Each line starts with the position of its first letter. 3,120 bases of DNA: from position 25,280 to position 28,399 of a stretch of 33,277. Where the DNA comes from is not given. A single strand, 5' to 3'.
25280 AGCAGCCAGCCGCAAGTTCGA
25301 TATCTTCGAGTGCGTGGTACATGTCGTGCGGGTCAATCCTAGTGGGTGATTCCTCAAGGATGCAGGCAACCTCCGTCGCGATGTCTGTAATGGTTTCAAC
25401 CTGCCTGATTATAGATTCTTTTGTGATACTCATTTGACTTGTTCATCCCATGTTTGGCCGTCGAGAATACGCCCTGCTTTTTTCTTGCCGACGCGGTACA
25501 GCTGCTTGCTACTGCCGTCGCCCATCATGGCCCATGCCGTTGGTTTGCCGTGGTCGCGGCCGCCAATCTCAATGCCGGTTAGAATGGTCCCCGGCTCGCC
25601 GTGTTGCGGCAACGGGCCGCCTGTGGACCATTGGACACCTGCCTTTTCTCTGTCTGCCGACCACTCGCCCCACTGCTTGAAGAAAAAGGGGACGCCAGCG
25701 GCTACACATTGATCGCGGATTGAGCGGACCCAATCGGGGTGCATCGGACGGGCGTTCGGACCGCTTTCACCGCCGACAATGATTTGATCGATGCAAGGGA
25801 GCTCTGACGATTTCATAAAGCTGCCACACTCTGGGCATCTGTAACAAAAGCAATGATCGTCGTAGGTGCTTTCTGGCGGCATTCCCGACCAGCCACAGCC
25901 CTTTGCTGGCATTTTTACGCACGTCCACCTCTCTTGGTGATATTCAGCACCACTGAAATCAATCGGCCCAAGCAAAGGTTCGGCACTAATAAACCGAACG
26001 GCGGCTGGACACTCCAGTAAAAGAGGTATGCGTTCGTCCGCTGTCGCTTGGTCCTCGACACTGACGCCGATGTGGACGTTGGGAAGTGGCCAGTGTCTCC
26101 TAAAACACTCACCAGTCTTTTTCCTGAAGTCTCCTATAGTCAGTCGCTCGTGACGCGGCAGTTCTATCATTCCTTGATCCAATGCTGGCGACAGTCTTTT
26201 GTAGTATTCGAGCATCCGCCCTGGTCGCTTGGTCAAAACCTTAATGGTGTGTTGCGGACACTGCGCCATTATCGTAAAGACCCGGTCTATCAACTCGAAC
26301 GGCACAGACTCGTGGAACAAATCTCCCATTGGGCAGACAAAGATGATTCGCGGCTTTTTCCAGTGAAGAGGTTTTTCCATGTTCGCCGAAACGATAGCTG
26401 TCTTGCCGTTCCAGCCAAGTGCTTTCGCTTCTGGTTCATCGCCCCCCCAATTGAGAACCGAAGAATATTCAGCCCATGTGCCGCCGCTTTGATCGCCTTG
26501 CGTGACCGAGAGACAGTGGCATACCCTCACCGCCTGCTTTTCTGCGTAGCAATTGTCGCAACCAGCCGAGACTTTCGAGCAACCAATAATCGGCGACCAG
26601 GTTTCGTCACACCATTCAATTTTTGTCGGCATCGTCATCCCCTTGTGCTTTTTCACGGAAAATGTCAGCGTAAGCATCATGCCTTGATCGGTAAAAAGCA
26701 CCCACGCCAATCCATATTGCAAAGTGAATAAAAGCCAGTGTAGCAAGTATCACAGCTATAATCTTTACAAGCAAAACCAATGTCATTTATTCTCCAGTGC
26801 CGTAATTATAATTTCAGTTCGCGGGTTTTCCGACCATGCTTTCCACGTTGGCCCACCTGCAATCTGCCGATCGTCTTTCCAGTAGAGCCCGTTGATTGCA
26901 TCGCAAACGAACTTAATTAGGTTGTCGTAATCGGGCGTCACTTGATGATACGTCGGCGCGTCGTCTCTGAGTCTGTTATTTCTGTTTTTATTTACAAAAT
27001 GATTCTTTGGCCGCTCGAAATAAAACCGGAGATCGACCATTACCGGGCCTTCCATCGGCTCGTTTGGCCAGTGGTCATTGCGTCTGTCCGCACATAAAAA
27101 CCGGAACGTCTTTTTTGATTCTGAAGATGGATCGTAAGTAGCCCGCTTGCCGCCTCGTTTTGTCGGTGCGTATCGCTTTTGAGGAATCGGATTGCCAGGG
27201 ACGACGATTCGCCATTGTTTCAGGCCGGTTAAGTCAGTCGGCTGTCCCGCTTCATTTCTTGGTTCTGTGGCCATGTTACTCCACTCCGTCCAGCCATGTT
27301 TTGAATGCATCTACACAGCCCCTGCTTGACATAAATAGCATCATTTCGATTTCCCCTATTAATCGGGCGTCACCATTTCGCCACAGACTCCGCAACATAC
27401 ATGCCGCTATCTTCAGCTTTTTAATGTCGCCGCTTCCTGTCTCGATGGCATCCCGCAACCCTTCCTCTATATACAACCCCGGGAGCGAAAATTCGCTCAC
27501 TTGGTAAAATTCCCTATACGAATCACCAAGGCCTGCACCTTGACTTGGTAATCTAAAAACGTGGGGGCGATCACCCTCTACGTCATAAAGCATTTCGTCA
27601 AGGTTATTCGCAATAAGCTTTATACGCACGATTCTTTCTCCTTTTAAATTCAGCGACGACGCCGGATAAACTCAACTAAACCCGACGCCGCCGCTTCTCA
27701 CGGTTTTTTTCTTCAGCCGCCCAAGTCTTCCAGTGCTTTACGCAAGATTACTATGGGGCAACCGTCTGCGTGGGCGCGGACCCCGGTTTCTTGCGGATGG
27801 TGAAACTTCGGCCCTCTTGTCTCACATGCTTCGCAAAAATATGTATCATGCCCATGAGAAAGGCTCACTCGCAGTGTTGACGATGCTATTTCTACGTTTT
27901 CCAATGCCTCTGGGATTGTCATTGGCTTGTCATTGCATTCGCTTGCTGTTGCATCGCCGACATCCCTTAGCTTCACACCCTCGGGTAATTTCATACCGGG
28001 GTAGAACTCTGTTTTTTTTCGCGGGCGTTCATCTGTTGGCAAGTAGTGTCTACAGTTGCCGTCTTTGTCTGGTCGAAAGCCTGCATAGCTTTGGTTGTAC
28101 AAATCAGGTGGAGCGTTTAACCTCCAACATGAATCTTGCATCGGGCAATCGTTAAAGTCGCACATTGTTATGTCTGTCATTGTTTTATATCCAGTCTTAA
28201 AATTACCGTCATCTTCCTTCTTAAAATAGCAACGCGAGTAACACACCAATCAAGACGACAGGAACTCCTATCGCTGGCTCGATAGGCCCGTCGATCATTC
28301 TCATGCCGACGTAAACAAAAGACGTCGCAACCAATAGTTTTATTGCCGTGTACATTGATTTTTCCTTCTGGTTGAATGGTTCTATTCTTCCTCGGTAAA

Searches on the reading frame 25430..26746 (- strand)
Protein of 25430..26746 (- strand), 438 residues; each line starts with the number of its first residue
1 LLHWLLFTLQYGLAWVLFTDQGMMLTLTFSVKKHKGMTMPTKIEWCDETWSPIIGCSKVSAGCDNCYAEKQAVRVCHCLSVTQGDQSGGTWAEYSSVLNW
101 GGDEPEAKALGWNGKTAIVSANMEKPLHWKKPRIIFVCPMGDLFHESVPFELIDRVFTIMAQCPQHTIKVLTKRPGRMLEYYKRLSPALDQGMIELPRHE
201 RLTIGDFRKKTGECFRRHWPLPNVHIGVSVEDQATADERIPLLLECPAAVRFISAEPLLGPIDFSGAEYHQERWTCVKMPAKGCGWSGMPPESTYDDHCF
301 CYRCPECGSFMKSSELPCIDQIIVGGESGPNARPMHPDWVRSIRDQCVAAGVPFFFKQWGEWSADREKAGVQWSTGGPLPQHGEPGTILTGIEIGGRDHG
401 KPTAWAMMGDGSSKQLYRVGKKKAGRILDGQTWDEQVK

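Call 19: search_protein_families(library=phrogs, proteins=[window:25430-26746:-], max_evalue=0.01)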
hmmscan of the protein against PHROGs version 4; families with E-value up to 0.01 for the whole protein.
window:25430-26746:- (438 aa): 1 family
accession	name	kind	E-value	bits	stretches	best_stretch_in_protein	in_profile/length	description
phrog_2045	-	unknown function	3.1e-105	352.9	1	38-436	2-283/299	-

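Call 42: search_protein_families(library=pfam, proteins=[window:25430-26746:-], max_evalue=0.01)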
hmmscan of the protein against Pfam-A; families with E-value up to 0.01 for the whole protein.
window:25430-26746:- (438 aa): 1 family
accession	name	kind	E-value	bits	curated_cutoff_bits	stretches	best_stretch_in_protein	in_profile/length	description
PF07505.17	DUF5131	-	9.2e-88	294.3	28.9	1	41-435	2-241/243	Protein of unknown function (DUF5131)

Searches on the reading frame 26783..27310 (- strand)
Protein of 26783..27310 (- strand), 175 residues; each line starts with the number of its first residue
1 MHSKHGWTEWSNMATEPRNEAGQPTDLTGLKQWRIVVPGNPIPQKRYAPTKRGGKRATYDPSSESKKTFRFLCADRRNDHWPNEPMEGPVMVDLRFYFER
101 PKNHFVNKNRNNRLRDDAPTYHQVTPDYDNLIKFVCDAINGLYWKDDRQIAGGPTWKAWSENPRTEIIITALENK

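Call 19: search_protein_families(library=phrogs, proteins=[window:26783-27310:-], max_evalue=0.01)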
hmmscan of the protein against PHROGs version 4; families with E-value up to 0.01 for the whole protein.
window:26783-27310:- (175 aa): 3 families
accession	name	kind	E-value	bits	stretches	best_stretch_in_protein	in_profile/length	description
phrog_140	-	DNA, RNA and nucleotide metabolism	3.9e-34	119.2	1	33-174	39-170/219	RusA-like Holliday junction resolvase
phrog_24390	-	unknown function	4.7e-09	37.4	1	121-174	7-60/62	-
phrog_34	-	DNA, RNA and nucleotide metabolism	1.5e-08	35.6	1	17-174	58-196/259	RusA-like Holliday junction resolvase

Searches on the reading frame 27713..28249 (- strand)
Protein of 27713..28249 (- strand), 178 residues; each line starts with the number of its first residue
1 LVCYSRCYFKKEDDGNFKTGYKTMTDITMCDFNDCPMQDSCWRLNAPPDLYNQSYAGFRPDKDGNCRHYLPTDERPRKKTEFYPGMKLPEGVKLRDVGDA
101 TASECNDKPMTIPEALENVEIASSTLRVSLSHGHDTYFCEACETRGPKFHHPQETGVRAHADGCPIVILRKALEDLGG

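Call 19: search_protein_families(library=phrogs, proteins=[window:27713-28249:-], max_evalue=0.01)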
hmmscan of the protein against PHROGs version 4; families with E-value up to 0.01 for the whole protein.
window:27713-28249:- (178 aa): 1 family
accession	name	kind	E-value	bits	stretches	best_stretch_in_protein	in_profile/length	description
phrog_20586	-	unknown function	0.0015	19.8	1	27-69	1-42/59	-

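Call 42: search_protein_families(library=pfam, proteins=[window:27713-28249:-], max_evalue=0.01)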
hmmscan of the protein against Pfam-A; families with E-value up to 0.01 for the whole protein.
window:27713-28249:- (178 aa): 0 families
